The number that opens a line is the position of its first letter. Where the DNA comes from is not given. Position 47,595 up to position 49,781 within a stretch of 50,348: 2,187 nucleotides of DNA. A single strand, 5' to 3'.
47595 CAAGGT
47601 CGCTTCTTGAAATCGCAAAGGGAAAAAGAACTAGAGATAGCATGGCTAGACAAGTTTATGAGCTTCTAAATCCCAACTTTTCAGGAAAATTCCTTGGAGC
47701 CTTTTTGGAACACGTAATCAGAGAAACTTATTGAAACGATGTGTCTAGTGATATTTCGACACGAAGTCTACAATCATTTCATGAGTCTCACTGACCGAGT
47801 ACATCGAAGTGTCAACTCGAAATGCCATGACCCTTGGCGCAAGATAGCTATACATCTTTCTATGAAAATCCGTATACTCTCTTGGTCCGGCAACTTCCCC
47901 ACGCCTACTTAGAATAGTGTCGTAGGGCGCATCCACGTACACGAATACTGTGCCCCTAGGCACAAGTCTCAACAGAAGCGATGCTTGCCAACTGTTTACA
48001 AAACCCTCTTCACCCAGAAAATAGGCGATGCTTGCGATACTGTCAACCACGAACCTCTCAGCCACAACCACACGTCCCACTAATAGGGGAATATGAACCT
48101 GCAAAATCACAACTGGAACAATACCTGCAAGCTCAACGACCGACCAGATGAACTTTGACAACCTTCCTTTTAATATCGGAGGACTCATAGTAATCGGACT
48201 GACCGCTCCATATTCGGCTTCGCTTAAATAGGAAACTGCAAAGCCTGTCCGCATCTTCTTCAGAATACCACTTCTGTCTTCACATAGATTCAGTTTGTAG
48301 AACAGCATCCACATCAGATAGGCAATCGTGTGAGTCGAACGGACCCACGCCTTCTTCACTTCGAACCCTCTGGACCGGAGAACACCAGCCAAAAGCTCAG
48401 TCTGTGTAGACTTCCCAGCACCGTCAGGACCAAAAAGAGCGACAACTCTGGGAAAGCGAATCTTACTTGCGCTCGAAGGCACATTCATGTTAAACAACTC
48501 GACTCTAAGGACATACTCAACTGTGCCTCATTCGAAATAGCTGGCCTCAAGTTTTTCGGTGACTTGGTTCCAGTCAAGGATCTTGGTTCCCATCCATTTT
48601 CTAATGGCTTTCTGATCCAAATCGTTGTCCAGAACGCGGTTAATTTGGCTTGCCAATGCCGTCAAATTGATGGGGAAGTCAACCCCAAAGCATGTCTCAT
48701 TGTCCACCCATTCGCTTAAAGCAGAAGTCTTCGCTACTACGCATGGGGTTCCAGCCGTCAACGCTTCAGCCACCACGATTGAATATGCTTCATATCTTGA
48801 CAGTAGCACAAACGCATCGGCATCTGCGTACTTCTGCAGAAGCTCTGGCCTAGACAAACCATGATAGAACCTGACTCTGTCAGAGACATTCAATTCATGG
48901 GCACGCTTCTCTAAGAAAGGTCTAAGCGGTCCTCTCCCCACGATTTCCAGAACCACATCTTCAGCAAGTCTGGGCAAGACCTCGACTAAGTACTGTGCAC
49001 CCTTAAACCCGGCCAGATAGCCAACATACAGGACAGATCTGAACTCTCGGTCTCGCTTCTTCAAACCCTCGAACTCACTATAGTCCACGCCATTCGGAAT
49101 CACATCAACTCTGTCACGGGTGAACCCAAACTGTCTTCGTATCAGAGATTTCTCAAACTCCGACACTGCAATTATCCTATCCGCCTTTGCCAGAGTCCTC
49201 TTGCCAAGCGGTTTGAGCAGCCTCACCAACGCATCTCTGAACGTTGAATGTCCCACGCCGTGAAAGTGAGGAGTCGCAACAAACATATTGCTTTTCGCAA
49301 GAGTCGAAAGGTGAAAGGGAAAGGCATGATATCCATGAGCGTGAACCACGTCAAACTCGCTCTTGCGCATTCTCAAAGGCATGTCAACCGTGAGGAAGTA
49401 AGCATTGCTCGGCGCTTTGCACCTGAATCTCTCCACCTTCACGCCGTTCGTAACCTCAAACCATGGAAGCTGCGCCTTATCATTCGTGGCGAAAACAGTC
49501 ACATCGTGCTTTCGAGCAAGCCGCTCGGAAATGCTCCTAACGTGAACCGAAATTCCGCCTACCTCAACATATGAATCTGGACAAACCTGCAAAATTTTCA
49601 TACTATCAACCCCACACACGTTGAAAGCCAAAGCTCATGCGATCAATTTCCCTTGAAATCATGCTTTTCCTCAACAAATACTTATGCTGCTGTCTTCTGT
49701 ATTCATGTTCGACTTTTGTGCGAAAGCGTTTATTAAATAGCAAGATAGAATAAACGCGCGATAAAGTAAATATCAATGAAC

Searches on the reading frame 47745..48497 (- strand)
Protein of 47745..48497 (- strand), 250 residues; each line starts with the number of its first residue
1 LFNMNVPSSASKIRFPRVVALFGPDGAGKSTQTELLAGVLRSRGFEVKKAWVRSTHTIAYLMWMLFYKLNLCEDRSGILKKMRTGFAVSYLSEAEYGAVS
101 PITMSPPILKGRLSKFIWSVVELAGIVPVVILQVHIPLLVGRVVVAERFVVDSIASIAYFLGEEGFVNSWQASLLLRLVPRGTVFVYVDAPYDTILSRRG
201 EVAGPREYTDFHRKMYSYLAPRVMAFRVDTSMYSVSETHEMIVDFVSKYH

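Call 67: search_protein_families(library=pfam, proteins=[window:47745-48497:-], max_evalue=0.01)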
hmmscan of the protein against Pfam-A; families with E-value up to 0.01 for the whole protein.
window:47745-48497:- (250 aa): 2 families
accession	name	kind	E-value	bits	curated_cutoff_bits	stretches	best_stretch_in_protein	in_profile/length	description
PF02223.23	Thymidylate_kin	-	0.00019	21.6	27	0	23-46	3-26/185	Thymidylate kinase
PF00005.33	ABC_tran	-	0.0051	17.8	25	1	17-42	12-37/137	ABC transporter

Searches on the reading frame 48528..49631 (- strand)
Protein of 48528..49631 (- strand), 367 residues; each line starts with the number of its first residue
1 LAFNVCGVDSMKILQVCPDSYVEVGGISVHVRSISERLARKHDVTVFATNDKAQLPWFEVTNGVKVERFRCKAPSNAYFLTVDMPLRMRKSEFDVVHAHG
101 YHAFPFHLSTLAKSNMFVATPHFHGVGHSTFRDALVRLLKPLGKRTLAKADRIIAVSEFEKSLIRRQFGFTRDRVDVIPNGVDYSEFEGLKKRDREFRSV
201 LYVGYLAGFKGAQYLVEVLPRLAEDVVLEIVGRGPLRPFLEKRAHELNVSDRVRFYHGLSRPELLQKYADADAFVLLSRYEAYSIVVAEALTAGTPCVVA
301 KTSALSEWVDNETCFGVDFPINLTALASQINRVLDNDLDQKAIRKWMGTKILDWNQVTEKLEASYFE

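Call 67: search_protein_families(library=pfam, proteins=[window:48528-49631:-], max_evalue=0.01)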
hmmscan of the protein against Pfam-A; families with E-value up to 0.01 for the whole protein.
window:48528-49631:- (367 aa): 8 families
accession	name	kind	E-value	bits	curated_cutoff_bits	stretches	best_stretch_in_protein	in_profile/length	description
PF13439.12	Glyco_transf_4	-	5.2e-31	108.4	28.5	1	24-185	1-169/170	Glycosyltransferase Family 4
PF00534.26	Glycos_transf_1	-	9.2e-27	94.1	26.4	1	196-343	14-165/172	Glycosyl transferases group 1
PF13692.12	Glyco_trans_1_4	-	2.1e-22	80.3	27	1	199-336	3-142/142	Glycosyl transferases group 1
PF13579.12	Glyco_trans_4_4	-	2.9e-22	80.1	29.7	1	25-181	1-158/158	Glycosyl transferase 4-like domain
PF20706.3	GT4-conflict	-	9.5e-09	35.1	26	1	147-315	144-324/385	Family 4 Glycosyltransferase in conflict systems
PF13477.12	Glyco_trans_4_2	-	9.5e-05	23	23.4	1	28-157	10-139/139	Glycosyl transferase 4-like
PF08323.17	Glyco_transf_5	-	0.0016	18.6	22.7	0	12-49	1-41/239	Starch synthase catalytic domain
PF13524.12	Glyco_trans_1_2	-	0.0066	16.8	25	0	215-345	5-123/144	Glycosyl transferase-like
